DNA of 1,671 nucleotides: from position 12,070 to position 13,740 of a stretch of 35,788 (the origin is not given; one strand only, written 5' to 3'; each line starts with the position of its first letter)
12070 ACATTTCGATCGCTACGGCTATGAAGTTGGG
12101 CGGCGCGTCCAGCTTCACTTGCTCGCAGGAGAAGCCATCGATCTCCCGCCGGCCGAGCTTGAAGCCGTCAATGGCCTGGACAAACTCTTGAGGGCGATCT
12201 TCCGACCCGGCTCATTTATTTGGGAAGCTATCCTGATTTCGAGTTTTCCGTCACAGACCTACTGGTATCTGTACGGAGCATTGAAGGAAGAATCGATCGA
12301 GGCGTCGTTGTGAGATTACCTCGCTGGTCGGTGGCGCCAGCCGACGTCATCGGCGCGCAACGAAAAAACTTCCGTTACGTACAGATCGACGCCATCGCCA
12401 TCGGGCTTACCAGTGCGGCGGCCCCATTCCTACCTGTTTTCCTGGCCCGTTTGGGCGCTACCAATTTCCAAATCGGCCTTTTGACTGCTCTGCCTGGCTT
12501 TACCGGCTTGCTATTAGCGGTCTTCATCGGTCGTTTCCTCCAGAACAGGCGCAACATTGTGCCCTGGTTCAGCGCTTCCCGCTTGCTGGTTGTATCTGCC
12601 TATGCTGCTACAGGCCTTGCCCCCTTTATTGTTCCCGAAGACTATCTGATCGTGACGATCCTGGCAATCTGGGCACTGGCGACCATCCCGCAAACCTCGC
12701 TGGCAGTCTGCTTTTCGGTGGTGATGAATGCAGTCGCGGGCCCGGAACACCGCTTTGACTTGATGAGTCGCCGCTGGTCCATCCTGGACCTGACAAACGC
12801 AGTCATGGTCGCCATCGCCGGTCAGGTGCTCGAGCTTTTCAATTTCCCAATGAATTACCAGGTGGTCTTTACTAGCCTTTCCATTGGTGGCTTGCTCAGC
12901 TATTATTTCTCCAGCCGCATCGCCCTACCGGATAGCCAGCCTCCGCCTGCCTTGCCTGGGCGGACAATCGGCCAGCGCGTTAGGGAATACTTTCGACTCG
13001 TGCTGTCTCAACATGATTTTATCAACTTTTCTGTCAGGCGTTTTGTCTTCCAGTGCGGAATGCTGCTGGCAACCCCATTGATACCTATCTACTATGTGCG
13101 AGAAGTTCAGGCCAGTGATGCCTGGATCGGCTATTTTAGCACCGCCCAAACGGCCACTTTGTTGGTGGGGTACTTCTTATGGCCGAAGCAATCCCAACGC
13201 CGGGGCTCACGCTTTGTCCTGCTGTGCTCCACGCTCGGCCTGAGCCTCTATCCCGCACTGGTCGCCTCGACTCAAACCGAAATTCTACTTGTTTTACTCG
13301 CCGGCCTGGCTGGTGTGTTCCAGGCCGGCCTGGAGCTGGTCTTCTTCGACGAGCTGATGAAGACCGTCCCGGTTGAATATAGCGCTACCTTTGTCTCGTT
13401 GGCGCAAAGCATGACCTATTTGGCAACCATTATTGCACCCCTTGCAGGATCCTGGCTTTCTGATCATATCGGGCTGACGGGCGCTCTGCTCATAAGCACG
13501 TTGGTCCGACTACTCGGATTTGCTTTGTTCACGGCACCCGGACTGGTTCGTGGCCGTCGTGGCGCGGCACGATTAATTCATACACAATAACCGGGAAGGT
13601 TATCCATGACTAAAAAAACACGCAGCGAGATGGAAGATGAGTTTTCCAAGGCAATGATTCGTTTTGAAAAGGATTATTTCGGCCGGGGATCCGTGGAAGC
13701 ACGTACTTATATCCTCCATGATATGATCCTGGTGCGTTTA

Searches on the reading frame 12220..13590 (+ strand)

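Call 27: search_protein_families(library=pfam, proteins=[window:12220-13590:+], max_evalue=0.001)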
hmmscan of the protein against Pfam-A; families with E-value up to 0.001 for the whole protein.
window:12220-13590:+ (456 aa): 2 families
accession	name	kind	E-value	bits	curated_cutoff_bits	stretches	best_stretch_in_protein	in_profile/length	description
PF07690.21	MFS_1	-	5.5e-19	68.7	33.4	2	275-437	6-168/347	Major Facilitator Superfamily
PF12832.13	MFS_1_like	-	5.7e-07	29.3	25.2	1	63-400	14-347/373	MFS_1 like family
